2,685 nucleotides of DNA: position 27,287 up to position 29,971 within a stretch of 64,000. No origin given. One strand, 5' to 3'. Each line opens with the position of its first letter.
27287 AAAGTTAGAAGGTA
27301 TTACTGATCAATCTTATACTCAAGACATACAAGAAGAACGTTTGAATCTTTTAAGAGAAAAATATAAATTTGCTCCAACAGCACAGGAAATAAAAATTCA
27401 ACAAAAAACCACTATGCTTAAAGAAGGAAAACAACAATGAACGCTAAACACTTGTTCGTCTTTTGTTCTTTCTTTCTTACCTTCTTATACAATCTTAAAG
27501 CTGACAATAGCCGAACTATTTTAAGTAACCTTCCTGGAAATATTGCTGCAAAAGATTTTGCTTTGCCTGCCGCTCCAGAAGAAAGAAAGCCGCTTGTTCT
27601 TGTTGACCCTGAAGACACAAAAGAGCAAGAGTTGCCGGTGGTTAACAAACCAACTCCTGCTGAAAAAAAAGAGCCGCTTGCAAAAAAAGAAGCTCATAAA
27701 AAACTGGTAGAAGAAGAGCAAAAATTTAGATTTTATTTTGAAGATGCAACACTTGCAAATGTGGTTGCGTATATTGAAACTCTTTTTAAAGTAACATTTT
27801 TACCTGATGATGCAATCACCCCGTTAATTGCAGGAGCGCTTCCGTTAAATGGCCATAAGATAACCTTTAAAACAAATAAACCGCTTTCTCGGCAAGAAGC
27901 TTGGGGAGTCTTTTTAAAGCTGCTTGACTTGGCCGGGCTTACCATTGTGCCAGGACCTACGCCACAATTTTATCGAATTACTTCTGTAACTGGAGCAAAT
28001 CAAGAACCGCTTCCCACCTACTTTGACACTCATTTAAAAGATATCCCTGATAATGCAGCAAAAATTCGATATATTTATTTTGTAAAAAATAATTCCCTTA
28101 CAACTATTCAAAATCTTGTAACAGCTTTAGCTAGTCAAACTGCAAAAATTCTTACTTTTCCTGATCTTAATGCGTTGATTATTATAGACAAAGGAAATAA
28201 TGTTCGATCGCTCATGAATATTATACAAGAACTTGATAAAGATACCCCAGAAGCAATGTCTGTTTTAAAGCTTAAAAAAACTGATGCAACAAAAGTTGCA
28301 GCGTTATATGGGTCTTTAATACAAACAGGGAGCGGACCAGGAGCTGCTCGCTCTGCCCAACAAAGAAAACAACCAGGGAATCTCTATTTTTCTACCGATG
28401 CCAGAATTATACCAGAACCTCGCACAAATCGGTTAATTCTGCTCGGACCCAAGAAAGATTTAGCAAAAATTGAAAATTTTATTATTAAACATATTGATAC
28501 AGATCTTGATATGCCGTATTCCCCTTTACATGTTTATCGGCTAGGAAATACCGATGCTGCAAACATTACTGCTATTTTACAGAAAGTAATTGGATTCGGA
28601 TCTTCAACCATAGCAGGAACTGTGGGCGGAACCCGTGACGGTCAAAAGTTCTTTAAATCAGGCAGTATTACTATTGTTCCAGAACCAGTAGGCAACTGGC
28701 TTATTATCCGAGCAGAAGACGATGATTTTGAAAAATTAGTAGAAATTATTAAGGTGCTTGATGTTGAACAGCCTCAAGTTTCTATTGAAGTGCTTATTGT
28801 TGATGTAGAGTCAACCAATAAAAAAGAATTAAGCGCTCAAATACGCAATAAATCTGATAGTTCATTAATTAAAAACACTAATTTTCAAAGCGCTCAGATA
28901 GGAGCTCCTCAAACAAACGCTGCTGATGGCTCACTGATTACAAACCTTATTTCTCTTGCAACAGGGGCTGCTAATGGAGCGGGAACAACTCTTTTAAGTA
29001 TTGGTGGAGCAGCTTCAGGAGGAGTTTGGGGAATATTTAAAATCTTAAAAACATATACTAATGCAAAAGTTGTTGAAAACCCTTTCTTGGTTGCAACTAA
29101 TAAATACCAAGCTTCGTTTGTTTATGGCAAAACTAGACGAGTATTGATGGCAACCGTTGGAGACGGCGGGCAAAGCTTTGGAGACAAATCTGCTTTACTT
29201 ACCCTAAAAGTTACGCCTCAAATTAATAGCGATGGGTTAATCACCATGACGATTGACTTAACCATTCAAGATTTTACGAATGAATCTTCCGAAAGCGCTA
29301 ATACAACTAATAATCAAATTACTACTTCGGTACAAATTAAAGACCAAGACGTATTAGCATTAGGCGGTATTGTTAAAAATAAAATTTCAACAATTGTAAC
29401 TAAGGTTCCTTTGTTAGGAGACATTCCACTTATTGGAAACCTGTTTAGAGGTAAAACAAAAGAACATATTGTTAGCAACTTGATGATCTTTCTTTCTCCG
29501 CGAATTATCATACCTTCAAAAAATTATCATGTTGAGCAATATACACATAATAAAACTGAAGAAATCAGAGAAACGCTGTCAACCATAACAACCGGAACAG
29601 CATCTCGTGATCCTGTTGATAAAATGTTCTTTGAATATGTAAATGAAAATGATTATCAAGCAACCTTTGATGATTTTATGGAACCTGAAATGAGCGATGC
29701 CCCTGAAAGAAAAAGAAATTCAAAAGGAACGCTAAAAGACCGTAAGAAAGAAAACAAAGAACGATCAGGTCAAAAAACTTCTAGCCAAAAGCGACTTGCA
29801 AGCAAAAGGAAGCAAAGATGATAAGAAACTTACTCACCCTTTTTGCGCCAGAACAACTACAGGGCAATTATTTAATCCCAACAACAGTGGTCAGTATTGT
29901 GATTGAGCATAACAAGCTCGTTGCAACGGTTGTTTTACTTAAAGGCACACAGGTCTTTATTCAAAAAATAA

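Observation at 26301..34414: Compact gspC-like / secretin / pilMN-like / pilO-like / secretin operon: two GspD-type secretins and no ATPase, platform or pseudopilin genes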

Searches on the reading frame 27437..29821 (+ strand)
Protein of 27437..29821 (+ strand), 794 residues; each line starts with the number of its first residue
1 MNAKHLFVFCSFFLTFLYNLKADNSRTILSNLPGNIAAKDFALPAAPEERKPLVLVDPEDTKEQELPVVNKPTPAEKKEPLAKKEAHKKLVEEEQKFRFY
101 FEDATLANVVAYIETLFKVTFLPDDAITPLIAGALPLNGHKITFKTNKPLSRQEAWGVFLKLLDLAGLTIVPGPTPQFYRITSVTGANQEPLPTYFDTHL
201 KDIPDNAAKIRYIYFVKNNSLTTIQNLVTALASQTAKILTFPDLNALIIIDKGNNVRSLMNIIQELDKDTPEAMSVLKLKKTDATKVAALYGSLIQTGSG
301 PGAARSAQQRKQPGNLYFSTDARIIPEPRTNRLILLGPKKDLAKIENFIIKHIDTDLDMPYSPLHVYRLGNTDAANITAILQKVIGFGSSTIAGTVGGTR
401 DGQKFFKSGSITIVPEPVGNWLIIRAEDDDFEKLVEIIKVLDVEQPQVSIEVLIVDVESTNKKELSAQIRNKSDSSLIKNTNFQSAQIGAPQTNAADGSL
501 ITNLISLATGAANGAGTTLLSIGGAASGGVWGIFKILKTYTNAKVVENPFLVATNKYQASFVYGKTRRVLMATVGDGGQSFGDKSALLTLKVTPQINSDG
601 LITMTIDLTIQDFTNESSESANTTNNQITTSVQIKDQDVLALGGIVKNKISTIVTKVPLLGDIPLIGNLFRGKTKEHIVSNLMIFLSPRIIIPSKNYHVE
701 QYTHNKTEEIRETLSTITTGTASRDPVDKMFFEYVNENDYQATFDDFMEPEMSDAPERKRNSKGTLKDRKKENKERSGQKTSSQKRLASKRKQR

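Call 3: search_protein_families(library=pfam, proteins=[window:27437-29821:+], max_evalue=0.1)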
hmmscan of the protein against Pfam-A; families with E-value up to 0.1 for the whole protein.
window:27437-29821:+ (794 aa): 4 families
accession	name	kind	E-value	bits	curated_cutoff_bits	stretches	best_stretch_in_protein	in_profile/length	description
PF00263.26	Secretin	-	6.2e-35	120.7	27.5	1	537-691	2-168/169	Bacterial type II and III secretion system protein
PF03958.22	Secretin_N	-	3.8e-21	75.5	28.2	3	365-447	2-69/69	Bacterial type II/III secretion system short domain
PF21305.2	type_II_gspD_N0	-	0.00013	22.2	27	1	141-173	32-64/71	GspD-like, N0 domain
PF16522.10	FliS_cochap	-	0.033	14.5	43.2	1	630-719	58-143/149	Flagellar FLiS export co-chaperone, HP1076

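Call 4: search_protein_families(library=ncbifam, proteins=[window:27437-29821:+], max_evalue=0.1)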
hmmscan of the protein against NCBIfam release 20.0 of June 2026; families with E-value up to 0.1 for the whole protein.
window:27437-29821:+ (794 aa): 12 families
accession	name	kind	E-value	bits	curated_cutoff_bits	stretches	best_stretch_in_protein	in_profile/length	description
TIGR02517.1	type_II_gspD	equivalog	2.9e-80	270.4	351.35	1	99-692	1-591/600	type II secretion system secretin GspD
TIGR02515.1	IV_pilus_PilQ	subfamily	3.5e-42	144.9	284.35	1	373-691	108-427/428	type IV pilus secretin PilQ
TIGR02516.1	type_III_yscC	equivalog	1.2e-33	116.3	238.45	2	402-691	190-461/463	type III secretion system outer membrane ring subunit SctC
TIGR02519.1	pilus_MshL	equivalog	2.3e-23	82.6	250.2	1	421-691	9-290/290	pilus (MSHA type) biogenesis protein MshL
NF010083.0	PRK13568.1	equivalog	1.2e-22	80.3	554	1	407-691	150-417/419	DNA uptake porin HofQ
NF007851.2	PRK10560.1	exception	2e-19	69.7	598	1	416-691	149-409/412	DNA uptake porin HofQ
NF011873.0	PRK15346.1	equivalog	1e-17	64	524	1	396-686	222-488/499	EscC/YscC/HrcC family type III secretion system outer membrane ring protein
NF042912.1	Amuc_1098_fam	equivalog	1.3e-17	63.2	750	1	625-694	730-799/805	Amuc_1098 family type IV pilus outer membrane protein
NF045581.1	PG0541_fam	equivalog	0.0016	18.4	45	0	421-455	56-90/91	PG0541 family transporter-associated protein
NF008082.0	PRK10819.1-3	equivalog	0.0039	17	265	1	35-96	54-113/242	TonB system transport protein TonB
TIGR04247.1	NosD_copper_fam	subfamily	0.034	12.7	300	1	439-506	48-116/377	nitrous oxide reductase family maturation protein NosD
NF045953.1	DCM_methyl_Nterm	subfamily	0.067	13.9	93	0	697-745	52-100/107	DNA (cytosine-5-)-methyltransferase N-terminal subunit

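Call 33: search_solved_structures(query=window:27437-29821:+, max_evalue=0.00001)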
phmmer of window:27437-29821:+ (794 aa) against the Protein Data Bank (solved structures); distinct sequences matched with E-value up to 0.00001: 24.
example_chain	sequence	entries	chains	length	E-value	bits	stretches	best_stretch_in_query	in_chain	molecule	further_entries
5wq7_A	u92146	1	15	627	3.2e-39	137.9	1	141-709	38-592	Putative type II secretion system protein D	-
5zdh_A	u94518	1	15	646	2.3e-37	131.7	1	140-693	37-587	Type II secretion system protein D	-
5wln_G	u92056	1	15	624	1.4e-31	112.6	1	202-694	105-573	Type II secretion system protein D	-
6i1x_A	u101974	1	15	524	2.1e-28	102.1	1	236-697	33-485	Type II secretion system protein D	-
6w6m_A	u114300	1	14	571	3.9e-28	101.2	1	381-692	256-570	Type IV pilus secretin PilQ family protein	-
5wq8_A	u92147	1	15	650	3.1e-27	98.2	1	141-693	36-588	Type II secretion system protein D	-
5wq9_A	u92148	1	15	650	2e-26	95.6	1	141-693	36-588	Type II secretion system protein D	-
5w68_A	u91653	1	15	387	6e-26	94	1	410-693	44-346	Putative type II secretion protein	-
6hcg_A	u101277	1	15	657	1.4e-25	92.8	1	149-698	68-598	Type II secretion system protein D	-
9k8v_A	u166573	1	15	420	1.9e-23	85.7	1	407-693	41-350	General secretion pathway protein D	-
6i1y_A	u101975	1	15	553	5.6e-23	84.1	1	215-693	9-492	General secretion pathway protein GspD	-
9sh1_A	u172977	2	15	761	1.7e-22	82.6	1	403-697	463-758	Type IV pilus biogenesis and competence protein PilQ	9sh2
4av2_A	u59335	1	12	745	5.5e-21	77.6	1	404-692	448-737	TYPE IV PILUS BIOGENESIS AND COMPETENCE PROTEIN PILQ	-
6ve2_A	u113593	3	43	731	2.6e-17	65.4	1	409-691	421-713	Fimbrial assembly protein PilQ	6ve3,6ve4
9x0w_A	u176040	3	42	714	2.9e-17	65.3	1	409-691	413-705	Fimbrial assembly protein PilQ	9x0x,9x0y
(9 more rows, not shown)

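Call 80: search_solved_structures(query=window:27437-29821:+, max_evalue=1e-25, show_alignments=5)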
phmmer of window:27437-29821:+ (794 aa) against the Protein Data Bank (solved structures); distinct sequences matched with E-value up to 1e-25: 8.
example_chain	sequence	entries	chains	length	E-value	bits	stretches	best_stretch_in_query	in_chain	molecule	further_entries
5wq7_A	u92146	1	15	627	3.2e-39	137.9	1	141-709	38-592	Putative type II secretion system protein D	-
5zdh_A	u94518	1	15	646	2.3e-37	131.7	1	140-693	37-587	Type II secretion system protein D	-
5wln_G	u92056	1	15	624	1.4e-31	112.6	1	202-694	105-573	Type II secretion system protein D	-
6i1x_A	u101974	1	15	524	2.1e-28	102.1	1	236-697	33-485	Type II secretion system protein D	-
6w6m_A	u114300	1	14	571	3.9e-28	101.2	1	381-692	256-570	Type IV pilus secretin PilQ family protein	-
5wq8_A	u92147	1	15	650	3.1e-27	98.2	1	141-693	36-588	Type II secretion system protein D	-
5wq9_A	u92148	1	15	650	2e-26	95.6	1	141-693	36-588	Type II secretion system protein D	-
5w68_A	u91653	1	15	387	6e-26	94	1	410-693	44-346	Putative type II secretion protein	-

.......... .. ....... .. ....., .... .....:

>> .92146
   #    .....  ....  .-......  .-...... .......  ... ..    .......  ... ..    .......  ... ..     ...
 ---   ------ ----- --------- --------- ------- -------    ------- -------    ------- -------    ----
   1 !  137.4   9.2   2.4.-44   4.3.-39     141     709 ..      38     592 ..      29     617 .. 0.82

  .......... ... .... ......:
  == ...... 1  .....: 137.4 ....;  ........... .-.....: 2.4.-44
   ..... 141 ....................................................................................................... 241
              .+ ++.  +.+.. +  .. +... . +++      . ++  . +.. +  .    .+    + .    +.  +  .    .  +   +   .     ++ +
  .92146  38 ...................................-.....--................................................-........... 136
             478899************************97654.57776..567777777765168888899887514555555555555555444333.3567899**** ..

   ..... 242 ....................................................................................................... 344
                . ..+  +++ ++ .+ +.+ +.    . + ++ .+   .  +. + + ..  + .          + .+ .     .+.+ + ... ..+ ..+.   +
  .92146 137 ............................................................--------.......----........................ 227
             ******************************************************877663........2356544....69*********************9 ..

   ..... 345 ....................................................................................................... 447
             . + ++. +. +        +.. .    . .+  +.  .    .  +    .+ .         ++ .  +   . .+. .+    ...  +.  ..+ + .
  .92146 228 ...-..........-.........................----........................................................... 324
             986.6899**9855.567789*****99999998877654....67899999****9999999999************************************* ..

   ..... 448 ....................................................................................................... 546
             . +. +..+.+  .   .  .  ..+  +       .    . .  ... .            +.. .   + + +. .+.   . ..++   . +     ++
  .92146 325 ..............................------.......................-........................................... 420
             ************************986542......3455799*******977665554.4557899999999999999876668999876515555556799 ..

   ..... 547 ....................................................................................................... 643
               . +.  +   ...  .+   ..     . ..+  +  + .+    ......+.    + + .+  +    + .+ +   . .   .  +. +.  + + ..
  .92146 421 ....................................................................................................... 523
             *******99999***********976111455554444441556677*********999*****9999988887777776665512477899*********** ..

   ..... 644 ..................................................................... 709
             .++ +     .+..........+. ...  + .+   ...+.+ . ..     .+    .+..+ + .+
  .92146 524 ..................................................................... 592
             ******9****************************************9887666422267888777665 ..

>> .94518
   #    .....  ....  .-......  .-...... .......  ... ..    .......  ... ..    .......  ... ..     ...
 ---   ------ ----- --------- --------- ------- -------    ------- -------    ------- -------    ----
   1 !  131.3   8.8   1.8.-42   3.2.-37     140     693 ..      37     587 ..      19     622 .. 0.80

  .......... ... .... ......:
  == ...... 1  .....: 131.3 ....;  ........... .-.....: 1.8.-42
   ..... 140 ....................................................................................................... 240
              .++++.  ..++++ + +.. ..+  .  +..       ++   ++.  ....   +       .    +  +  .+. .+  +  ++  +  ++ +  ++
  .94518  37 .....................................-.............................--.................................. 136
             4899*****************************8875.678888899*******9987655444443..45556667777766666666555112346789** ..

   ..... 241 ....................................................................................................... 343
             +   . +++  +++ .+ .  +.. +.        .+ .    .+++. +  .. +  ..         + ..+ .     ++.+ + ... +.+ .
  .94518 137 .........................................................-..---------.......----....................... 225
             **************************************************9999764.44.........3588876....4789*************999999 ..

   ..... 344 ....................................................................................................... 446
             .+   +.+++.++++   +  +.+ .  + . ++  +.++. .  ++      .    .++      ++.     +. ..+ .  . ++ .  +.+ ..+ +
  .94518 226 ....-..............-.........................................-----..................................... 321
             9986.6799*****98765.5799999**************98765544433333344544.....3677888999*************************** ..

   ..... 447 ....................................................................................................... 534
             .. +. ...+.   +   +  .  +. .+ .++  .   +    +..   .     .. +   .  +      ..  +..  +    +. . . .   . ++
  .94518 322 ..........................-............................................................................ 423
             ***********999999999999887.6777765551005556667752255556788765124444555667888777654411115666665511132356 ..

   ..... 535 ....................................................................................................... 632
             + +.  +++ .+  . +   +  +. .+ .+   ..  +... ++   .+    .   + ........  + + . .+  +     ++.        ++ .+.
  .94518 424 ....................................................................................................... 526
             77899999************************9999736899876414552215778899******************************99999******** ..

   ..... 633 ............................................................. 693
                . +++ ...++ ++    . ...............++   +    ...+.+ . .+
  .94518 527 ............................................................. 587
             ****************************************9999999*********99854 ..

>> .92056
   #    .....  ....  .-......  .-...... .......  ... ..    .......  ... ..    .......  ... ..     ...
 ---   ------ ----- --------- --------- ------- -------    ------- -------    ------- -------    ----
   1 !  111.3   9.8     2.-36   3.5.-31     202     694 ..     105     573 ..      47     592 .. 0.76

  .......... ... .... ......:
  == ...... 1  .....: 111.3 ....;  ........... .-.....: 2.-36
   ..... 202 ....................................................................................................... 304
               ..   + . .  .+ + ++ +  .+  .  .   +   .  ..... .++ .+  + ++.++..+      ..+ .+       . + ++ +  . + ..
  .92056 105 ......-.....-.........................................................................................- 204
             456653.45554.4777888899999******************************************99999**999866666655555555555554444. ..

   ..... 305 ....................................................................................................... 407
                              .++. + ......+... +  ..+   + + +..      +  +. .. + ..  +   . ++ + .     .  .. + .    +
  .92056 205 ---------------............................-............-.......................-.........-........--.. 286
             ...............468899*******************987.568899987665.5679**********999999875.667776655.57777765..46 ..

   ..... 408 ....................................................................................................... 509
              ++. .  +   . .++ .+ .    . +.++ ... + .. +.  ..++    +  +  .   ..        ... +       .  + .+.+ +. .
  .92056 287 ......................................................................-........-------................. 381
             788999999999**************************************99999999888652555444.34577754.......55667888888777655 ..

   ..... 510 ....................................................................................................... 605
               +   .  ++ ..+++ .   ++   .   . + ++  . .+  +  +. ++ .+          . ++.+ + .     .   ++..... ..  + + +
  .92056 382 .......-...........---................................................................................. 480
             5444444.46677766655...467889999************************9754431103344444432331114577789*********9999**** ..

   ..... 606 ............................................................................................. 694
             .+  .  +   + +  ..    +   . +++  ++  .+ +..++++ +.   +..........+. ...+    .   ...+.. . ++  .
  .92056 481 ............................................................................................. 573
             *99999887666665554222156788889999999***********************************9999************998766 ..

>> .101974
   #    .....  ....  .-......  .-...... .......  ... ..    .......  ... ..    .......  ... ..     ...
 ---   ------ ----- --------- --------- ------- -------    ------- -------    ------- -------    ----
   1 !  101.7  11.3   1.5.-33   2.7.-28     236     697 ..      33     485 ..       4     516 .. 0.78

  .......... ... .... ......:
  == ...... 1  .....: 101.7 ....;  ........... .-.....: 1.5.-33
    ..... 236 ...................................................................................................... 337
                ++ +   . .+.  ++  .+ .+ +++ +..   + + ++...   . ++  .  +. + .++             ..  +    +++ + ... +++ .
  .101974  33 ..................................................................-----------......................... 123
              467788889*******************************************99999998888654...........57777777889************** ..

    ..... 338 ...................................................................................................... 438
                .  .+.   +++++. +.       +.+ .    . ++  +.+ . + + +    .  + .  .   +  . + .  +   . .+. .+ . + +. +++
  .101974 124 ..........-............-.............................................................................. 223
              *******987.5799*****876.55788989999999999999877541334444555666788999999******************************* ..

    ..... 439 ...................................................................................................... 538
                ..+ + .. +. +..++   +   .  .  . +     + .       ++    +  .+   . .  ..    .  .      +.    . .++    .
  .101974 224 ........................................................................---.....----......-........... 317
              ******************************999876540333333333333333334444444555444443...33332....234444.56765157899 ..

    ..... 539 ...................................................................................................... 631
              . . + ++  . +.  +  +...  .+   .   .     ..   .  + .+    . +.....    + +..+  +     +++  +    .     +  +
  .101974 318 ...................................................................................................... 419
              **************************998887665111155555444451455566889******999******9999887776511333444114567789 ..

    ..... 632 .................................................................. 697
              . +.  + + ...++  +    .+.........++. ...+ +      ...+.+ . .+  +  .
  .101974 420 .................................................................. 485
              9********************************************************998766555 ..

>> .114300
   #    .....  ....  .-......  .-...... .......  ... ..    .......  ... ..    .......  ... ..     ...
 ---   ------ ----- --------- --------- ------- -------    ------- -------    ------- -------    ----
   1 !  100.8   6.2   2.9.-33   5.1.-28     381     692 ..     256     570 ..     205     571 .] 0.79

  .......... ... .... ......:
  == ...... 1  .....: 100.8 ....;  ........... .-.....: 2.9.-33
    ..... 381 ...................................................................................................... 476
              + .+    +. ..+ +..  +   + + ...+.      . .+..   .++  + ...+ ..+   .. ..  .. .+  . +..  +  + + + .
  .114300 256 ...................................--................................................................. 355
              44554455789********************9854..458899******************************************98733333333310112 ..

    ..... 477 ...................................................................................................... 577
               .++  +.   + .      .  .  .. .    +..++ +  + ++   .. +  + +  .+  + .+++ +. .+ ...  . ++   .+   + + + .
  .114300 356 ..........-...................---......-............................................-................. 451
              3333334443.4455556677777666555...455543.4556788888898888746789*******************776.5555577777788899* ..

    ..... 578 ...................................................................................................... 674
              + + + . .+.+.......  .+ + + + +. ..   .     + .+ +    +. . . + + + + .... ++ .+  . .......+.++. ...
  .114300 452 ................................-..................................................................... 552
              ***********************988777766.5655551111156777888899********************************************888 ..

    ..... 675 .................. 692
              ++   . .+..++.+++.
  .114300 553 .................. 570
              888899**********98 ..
